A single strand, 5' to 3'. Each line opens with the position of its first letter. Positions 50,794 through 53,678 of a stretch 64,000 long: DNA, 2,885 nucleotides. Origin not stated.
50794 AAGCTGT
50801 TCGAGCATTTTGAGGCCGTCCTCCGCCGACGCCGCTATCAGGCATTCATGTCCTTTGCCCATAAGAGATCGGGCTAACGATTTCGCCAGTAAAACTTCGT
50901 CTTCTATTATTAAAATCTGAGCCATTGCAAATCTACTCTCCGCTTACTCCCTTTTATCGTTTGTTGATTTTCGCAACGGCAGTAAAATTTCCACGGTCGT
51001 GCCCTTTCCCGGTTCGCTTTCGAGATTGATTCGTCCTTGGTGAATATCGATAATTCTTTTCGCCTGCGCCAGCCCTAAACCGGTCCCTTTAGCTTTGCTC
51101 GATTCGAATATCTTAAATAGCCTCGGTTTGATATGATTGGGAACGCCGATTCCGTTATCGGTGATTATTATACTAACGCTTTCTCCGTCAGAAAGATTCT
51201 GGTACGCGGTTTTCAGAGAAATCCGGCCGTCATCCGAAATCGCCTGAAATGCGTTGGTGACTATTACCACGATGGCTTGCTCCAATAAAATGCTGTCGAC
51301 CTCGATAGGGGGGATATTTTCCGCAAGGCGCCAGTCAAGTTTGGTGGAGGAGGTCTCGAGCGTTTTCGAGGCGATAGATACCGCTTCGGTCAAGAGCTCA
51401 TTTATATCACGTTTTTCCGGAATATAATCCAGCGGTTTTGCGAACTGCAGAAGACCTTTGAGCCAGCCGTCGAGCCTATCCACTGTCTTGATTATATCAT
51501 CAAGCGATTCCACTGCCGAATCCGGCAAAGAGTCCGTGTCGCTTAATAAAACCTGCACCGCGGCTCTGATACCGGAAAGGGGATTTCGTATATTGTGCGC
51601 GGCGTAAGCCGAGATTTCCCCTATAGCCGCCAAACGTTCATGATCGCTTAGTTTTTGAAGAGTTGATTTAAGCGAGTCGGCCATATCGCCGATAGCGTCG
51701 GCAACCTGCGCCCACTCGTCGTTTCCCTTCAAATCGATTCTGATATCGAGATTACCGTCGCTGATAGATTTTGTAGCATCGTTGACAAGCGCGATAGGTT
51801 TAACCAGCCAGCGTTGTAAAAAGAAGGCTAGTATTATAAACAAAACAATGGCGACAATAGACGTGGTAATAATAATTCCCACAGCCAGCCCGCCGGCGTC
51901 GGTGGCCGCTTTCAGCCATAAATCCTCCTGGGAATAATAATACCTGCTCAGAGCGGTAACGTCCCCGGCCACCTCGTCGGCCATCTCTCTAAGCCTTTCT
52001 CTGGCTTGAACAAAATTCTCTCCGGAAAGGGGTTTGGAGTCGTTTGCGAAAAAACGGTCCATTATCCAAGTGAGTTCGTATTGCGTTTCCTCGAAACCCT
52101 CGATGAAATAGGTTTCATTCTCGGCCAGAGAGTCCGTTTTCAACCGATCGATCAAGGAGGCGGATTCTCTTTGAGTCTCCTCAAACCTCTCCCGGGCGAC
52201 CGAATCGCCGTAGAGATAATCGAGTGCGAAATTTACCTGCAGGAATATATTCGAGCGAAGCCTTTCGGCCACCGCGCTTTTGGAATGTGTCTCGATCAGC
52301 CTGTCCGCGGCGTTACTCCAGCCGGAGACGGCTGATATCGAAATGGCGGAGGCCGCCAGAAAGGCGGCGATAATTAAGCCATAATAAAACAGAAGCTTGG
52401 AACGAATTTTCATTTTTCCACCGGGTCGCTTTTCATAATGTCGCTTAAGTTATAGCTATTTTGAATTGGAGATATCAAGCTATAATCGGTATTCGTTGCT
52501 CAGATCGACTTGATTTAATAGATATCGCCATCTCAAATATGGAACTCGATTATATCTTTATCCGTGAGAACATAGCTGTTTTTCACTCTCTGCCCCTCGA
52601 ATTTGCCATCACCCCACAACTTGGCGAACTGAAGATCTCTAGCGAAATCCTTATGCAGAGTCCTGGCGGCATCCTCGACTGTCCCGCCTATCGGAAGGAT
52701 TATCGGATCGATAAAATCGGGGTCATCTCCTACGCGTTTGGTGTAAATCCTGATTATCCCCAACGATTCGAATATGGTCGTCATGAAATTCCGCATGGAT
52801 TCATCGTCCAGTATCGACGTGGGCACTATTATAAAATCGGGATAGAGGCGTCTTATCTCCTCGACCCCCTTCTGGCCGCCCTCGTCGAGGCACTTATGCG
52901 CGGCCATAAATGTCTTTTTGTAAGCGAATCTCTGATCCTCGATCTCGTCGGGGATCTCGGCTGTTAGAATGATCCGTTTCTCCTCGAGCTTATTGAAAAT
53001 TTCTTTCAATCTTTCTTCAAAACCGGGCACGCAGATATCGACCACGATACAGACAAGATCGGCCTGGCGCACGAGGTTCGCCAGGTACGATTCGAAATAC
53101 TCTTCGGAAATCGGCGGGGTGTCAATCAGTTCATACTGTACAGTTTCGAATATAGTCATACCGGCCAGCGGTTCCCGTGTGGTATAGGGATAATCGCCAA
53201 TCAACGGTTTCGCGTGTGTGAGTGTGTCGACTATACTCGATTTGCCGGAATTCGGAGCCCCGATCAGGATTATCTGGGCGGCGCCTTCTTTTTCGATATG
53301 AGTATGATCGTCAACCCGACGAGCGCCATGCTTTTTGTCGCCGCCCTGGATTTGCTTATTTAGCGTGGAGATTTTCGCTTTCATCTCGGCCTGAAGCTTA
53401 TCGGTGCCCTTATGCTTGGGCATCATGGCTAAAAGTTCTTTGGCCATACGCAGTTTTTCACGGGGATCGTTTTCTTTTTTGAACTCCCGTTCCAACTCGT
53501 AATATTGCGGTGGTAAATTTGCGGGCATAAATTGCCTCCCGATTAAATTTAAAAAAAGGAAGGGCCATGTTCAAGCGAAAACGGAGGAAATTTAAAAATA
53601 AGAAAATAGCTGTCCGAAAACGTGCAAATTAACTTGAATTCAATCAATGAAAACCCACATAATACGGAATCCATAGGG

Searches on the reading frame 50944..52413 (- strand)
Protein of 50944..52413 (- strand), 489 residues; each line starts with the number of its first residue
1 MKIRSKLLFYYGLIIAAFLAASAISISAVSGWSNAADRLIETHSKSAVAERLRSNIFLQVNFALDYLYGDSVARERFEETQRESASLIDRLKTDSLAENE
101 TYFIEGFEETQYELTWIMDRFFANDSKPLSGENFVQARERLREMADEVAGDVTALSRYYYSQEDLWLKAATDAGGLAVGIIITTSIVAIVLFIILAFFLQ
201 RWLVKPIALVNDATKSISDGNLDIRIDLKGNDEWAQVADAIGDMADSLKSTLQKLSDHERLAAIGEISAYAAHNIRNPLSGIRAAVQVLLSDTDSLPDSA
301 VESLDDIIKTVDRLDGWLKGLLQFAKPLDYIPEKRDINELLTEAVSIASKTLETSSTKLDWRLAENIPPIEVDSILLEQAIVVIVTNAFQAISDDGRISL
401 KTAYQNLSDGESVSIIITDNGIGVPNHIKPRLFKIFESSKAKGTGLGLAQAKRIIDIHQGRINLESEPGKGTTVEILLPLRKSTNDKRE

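Call 7: search_protein_families(library=pfam, proteins=[window:50944-52413:-], max_evalue=0.001)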
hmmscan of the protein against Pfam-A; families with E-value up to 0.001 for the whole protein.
window:50944-52413:- (489 aa): 3 families
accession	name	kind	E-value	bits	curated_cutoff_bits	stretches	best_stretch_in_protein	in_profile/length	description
PF02518.31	HATPase_c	-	4.5e-22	79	26.4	1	373-481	2-110/111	Histidine kinase-, DNA gyrase B-, and HSP90-like ATPase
PF00512.31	HisKA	-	2.1e-11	44.1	26.9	1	265-326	3-62/66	His Kinase A (phospho-acceptor) domain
PF00672.30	HAMP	-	5.9e-11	42.9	25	1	198-249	1-52/53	HAMP domain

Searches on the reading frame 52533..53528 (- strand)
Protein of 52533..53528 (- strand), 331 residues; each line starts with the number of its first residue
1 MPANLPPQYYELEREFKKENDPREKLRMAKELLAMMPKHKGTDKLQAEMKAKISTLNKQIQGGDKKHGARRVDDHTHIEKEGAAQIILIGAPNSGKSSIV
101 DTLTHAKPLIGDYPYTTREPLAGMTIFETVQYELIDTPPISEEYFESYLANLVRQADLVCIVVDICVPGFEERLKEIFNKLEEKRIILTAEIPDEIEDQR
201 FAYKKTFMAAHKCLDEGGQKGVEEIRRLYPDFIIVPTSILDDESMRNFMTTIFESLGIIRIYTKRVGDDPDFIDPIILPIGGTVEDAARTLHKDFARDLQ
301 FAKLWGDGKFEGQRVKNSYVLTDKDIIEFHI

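Call 7: search_protein_families(library=pfam, proteins=[window:52533-53528:-], max_evalue=0.001)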
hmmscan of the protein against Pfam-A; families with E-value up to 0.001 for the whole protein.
window:52533-53528:- (331 aa): 4 families
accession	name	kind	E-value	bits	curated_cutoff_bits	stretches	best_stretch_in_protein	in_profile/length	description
PF01926.29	MMR_HSR1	-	7.9e-17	61.8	21.9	1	85-188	1-109/113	50S ribosome-binding GTPase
PF02824.27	TGS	-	3.9e-10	40.1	22.2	1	259-329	1-58/60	TGS domain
PF02421.24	FeoB_N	-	2.1e-08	34.3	27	1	85-140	2-57/156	Ferrous iron transport protein B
PF00009.33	GTP_EFTU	-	0.001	19.2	26.5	0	128-251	67-181/188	Elongation factor Tu GTP binding domain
